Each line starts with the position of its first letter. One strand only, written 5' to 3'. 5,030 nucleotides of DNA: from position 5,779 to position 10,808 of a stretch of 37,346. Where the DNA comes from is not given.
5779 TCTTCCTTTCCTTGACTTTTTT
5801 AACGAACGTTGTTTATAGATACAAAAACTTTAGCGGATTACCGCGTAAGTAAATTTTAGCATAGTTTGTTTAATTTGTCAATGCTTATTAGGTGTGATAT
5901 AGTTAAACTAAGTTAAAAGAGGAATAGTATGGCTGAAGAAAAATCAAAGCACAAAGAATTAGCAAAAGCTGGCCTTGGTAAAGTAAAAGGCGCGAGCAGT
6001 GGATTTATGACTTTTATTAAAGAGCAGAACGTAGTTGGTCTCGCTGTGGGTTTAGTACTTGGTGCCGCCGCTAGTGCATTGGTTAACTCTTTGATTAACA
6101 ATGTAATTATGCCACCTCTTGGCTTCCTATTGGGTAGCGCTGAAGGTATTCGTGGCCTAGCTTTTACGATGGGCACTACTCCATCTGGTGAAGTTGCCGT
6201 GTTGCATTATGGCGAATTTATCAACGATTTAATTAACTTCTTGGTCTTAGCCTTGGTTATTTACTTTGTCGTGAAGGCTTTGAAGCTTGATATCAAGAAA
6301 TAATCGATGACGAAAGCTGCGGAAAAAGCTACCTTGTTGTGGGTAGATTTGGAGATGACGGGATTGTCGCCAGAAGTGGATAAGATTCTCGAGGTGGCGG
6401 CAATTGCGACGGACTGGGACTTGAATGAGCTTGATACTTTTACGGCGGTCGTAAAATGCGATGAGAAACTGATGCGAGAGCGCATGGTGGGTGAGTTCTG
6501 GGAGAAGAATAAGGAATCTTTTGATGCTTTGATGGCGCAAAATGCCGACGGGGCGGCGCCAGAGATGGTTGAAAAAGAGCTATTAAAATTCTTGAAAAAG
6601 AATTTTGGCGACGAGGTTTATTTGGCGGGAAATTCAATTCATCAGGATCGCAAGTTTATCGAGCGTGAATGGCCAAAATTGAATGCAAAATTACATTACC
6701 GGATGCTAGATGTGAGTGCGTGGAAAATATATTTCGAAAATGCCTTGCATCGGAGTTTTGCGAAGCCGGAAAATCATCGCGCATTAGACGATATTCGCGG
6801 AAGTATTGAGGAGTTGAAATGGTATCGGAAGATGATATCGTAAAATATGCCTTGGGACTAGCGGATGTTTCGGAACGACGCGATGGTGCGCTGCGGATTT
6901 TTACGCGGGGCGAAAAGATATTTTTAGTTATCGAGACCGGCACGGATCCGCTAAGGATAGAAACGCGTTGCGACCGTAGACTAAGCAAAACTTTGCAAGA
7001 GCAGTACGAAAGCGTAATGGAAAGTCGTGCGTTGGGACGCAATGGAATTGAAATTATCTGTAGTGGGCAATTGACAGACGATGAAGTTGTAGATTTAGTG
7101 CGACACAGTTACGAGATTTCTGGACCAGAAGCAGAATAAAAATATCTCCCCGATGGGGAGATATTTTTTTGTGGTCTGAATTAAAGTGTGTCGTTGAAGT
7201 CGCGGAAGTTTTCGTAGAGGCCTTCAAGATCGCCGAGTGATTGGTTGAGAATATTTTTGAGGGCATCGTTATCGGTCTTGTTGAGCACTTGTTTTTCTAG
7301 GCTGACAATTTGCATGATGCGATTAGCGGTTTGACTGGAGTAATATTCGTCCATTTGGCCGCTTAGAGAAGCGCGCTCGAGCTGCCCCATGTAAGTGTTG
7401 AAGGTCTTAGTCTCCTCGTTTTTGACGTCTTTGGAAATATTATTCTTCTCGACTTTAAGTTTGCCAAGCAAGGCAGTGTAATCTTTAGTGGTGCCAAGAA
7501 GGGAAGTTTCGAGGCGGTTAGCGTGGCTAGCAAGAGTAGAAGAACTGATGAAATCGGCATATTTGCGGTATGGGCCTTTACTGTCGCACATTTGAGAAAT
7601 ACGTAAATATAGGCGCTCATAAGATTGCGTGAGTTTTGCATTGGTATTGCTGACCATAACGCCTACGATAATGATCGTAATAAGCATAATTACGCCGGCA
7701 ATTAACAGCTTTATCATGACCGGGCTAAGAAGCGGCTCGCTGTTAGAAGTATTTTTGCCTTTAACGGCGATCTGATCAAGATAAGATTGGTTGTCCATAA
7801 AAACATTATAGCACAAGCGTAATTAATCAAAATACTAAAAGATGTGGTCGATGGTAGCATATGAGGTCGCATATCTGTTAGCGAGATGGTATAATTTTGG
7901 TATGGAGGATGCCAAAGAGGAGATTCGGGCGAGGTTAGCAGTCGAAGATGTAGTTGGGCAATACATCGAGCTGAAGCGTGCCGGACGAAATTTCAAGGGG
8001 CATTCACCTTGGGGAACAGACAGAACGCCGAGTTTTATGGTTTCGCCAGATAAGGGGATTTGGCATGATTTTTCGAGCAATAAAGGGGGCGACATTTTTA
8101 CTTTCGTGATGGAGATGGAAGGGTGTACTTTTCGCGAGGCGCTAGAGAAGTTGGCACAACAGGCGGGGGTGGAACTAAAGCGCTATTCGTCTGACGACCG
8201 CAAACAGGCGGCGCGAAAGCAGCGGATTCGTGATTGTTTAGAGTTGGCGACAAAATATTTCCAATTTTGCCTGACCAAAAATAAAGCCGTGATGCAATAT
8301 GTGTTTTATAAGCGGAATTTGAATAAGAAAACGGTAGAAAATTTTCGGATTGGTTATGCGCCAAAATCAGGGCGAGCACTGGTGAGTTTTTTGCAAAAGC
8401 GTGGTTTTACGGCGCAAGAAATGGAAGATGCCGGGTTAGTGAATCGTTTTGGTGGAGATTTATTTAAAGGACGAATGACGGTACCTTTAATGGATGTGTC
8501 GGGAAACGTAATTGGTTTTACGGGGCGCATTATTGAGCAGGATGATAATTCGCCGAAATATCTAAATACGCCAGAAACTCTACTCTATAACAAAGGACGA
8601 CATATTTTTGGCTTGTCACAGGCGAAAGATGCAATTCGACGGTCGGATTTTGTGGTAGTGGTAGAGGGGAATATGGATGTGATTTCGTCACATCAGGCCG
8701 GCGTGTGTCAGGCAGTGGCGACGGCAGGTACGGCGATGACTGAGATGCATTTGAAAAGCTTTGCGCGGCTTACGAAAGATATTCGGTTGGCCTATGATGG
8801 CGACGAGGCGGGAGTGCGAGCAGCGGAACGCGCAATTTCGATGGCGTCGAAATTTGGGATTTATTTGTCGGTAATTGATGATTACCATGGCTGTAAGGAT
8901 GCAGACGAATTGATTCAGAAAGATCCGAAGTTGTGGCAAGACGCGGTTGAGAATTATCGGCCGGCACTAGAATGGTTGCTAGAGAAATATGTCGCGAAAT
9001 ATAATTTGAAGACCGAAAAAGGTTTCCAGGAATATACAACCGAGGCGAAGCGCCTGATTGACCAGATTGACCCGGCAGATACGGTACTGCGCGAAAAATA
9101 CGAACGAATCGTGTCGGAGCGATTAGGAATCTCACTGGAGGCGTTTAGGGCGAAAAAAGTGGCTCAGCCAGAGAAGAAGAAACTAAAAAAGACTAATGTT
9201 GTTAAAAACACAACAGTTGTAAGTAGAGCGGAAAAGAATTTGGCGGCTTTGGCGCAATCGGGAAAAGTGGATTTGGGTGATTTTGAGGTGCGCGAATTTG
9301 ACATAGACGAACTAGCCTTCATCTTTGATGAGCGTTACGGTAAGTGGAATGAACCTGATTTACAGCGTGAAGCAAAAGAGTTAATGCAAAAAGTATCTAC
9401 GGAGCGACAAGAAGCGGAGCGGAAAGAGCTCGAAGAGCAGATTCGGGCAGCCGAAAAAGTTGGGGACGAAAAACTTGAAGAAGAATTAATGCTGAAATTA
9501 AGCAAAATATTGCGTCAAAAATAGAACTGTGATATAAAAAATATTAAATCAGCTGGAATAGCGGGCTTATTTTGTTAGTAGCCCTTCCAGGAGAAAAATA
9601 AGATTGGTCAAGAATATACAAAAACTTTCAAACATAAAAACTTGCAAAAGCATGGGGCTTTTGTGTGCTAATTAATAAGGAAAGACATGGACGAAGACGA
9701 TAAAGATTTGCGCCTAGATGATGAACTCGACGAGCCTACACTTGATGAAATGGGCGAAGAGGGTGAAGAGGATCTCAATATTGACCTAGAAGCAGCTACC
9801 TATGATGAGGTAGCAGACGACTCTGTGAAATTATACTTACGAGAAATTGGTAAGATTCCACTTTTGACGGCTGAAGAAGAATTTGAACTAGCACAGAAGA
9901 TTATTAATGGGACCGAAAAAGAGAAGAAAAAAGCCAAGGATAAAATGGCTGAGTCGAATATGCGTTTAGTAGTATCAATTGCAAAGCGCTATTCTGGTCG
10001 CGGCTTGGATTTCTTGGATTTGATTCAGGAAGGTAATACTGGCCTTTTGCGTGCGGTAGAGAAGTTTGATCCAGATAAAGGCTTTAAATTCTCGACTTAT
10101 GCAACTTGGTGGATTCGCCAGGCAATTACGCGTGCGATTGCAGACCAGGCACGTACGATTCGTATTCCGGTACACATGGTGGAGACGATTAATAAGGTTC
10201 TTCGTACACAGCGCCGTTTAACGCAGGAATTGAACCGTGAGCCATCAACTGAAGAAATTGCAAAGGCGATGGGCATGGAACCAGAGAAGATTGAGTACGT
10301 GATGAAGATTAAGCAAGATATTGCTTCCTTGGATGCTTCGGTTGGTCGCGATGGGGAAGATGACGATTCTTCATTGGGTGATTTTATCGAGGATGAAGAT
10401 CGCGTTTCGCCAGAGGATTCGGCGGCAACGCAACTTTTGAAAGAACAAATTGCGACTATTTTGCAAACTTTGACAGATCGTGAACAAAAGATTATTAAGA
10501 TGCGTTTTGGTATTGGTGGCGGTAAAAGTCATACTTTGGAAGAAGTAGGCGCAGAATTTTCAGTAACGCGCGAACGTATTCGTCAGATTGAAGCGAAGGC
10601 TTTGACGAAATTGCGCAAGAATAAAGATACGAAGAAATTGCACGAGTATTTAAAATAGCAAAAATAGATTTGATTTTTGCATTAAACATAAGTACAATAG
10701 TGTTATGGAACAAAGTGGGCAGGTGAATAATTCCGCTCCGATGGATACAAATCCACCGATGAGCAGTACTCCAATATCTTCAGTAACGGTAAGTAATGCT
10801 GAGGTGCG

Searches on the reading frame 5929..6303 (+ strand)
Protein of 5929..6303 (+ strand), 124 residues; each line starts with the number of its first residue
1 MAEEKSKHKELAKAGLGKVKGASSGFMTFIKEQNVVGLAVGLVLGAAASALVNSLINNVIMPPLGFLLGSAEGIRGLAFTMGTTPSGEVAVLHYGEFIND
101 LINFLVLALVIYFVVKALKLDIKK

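Call 19: search_protein_families(library=pfam, proteins=[window:5929-6303:+], max_evalue=0.001)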
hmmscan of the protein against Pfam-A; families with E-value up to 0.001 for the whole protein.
window:5929-6303:+ (124 aa): 1 family
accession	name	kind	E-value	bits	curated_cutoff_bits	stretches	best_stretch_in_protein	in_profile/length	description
PF01741.23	MscL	-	5.5e-24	85.3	27.4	1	24-119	3-96/123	Large-conductance mechanosensitive channel, MscL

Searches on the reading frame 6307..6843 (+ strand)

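Call 19: search_protein_families(library=pfam, proteins=[window:6307-6843:+], max_evalue=0.001)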
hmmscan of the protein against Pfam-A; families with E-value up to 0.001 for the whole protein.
window:6307-6843:+ (178 aa): 1 family
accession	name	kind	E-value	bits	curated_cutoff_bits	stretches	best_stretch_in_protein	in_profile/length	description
PF00929.31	RNase_T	-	1.3e-20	75.1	24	1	11-169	1-163/164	Exonuclease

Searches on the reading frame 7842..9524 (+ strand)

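Call 19: search_protein_families(library=pfam, proteins=[window:7842-9524:+], max_evalue=0.001)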
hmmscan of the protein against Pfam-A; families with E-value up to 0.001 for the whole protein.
window:7842-9524:+ (560 aa): 7 families
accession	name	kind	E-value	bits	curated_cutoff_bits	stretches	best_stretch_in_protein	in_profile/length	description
PF08275.17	DNAG_N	-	1.2e-30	106.7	26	1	144-262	6-128/128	DNA primase catalytic core, N-terminal domain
PF01807.25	Zn_ribbon_DnaG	-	1.2e-24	86.4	24.9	1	25-114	6-95/98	CHC2 zinc finger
PF13155.12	Toprim_2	-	1.8e-18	67.1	22.1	1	272-358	1-88/88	Toprim-like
PF13662.12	Toprim_4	-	6.9e-14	52.3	25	1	271-344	3-83/85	Toprim domain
PF01751.28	Toprim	-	1.2e-10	41.9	23.1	1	271-337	2-86/96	Toprim domain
PF10410.14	DnaB_bind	-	3.3e-09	37.3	20.6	1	377-433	2-56/56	DnaB-helicase binding domain of primase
PF13362.12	Toprim_3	-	1.3e-05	26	27.2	1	271-360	2-91/95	Toprim domain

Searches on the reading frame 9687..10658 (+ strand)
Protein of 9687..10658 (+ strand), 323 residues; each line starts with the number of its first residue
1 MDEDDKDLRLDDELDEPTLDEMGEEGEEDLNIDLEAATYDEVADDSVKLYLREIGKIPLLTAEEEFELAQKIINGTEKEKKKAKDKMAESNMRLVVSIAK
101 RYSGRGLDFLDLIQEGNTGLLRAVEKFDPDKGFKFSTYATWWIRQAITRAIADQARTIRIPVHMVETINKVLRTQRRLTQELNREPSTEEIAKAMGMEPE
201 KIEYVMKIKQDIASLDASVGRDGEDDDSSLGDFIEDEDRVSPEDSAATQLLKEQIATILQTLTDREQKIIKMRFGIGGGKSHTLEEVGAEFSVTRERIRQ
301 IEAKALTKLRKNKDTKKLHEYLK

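Call 19: search_protein_families(library=pfam, proteins=[window:9687-10658:+], max_evalue=0.001)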
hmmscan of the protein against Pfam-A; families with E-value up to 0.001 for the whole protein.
window:9687-10658:+ (323 aa): 4 families
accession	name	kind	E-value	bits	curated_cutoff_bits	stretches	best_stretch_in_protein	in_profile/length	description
PF04539.22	Sigma70_r3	-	1.8e-25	89.3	25.3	1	166-245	1-77/78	Sigma-70 region 3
PF04542.20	Sigma70_r2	-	2.9e-25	88.3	24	1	88-157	2-71/71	Sigma-70 region 2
PF04545.22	Sigma70_r4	-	1.7e-18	66.3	24.1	1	259-311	2-50/50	Sigma-70, region 4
PF00140.25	Sigma70_r1_2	-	8.3e-16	58.1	22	1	45-75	1-31/34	Sigma-70 factor, region 1.2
